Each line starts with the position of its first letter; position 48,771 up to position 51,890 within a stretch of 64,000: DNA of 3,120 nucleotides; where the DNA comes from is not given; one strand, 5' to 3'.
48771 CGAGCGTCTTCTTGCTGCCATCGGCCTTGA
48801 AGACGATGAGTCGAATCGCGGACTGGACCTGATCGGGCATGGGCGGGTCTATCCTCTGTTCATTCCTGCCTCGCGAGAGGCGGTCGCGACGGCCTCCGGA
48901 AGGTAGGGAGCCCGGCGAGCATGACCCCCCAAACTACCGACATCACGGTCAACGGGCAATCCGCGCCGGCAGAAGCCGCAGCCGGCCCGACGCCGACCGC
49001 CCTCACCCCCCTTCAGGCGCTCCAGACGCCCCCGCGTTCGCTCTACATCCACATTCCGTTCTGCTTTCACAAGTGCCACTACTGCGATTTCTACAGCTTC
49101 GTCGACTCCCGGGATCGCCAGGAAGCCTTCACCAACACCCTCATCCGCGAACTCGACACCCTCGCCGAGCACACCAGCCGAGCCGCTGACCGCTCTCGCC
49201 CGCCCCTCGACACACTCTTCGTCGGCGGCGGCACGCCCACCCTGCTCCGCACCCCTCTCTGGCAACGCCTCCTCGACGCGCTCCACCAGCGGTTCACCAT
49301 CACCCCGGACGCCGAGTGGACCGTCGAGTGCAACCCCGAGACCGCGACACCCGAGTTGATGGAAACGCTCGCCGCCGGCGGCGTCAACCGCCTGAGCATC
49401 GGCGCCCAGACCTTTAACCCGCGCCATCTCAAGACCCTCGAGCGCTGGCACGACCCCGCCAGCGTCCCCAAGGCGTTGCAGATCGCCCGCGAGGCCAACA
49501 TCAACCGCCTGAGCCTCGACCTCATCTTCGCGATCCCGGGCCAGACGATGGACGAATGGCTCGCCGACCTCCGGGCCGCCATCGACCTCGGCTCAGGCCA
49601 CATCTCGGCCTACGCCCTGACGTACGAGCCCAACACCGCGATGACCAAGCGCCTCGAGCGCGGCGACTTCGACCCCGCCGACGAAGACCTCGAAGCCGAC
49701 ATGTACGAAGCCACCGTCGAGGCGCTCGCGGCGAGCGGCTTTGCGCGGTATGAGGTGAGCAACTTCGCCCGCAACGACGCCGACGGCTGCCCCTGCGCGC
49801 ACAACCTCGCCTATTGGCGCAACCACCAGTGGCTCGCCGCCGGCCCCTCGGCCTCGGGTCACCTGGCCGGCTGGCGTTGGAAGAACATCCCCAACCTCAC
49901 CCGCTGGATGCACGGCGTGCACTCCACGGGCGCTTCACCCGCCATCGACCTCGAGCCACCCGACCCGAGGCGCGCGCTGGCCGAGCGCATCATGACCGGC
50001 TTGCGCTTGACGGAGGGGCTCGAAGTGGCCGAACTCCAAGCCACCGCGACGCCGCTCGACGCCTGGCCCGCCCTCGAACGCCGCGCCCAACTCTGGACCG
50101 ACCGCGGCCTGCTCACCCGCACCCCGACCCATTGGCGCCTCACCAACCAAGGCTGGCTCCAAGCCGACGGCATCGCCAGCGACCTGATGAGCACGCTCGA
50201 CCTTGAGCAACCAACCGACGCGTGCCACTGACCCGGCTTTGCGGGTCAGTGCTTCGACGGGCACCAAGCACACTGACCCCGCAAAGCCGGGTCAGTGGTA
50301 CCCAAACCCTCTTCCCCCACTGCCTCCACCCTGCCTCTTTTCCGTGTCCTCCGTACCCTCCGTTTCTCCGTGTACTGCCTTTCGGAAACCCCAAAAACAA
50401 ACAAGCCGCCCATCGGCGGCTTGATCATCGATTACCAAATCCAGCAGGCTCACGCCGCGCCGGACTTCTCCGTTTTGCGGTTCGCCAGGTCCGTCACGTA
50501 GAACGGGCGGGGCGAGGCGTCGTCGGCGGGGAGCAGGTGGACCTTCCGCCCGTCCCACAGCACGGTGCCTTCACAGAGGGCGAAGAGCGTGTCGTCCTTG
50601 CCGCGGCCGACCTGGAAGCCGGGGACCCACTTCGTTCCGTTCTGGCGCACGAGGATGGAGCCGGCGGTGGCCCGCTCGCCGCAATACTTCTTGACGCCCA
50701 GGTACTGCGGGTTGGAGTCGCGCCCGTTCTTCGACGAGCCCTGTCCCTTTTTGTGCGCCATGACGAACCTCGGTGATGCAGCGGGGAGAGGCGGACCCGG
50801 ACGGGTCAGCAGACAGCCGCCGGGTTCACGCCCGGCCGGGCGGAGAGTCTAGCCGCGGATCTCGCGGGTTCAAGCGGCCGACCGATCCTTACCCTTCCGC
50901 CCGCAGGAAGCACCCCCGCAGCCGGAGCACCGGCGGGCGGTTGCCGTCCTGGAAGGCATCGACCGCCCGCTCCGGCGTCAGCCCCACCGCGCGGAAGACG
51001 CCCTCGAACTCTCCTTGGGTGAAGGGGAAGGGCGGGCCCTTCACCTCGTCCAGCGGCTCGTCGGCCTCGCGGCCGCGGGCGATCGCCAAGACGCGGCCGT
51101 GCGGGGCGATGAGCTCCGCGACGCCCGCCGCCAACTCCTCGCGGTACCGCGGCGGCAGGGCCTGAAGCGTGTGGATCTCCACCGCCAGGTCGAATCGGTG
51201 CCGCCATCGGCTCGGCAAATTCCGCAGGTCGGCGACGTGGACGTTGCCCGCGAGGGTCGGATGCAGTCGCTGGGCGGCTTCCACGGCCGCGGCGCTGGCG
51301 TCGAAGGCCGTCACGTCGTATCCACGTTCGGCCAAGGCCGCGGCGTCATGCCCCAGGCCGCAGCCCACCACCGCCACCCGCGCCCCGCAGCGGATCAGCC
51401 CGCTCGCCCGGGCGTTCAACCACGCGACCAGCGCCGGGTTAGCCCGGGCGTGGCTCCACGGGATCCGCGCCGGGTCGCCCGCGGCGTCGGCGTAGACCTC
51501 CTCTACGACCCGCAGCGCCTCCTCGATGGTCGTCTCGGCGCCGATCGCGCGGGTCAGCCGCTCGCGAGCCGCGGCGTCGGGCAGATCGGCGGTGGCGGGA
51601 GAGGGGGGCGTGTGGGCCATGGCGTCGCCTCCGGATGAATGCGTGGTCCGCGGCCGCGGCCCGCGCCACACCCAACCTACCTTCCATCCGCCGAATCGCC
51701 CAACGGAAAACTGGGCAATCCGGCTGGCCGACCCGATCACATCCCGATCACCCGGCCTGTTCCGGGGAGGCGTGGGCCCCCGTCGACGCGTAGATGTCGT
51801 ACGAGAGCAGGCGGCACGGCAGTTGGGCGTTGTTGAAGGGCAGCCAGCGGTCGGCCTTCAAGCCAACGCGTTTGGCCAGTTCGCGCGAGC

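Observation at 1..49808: Perfect, spacer-less palindrome of at least 49.8 kb (two 24,904-bp arms) covering 78% of the window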

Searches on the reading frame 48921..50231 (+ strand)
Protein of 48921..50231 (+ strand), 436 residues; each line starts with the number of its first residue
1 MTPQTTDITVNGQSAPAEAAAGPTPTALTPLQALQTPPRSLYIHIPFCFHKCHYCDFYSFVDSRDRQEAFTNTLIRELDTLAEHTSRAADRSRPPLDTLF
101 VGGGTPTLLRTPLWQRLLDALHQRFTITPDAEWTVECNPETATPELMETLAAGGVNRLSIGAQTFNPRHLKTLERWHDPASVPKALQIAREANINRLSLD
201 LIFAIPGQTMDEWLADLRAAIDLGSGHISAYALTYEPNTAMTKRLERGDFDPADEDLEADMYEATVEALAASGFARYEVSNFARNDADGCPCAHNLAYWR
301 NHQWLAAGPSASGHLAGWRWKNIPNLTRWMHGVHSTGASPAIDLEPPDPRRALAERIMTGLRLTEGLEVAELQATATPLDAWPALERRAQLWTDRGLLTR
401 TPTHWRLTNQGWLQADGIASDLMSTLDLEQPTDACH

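Call 16: search_protein_families(library=pfam, proteins=[window:48921-50231:+])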
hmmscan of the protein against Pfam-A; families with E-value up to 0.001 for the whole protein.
window:48921-50231:+ (436 aa): 2 families
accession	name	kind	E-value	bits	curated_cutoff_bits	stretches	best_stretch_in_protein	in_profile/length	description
PF04055.27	Radical_SAM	-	7.6e-26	91.7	29.5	1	42-218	1-164/166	Radical SAM superfamily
PF06969.22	HemN_C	-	1.2e-12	48.2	24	1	349-413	3-66/67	HemN C-terminal domain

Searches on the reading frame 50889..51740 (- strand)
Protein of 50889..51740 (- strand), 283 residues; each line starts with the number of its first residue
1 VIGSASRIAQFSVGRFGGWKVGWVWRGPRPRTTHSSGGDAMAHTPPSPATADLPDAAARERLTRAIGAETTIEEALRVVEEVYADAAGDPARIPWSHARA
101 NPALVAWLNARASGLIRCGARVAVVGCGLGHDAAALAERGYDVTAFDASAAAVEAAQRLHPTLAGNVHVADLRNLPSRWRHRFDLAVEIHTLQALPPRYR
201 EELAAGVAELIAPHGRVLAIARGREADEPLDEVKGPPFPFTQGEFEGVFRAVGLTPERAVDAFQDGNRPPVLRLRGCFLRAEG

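Call 16: search_protein_families(library=pfam, proteins=[window:50889-51740:-])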
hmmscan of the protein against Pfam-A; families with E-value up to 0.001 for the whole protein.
window:50889-51740:- (283 aa): 7 families
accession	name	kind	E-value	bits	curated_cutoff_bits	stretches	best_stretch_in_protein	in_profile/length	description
PF05724.17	TPMT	-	3.1e-14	53.6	26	1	92-251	14-181/218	Thiopurine S-methyltransferase (TPMT)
PF13649.12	Methyltransf_25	-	4.5e-12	46.9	27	1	124-215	3-97/97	Methyltransferase domain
PF08242.18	Methyltransf_12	-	9.4e-11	42.8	30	1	125-217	3-98/98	Methyltransferase domain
PF08241.18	Methyltransf_11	-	2.9e-09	37.9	21.2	1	125-218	3-94/95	Methyltransferase domain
PF13489.12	Methyltransf_23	-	5.7e-07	29.8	27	1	111-219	15-116/164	Methyltransferase domain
PF13847.12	Methyltransf_31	-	0.00011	22.4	27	1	124-196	9-88/145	Methyltransferase domain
PF03848.20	TehB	-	0.00028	20.8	20.4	1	121-244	33-155/193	Tellurite resistance protein TehB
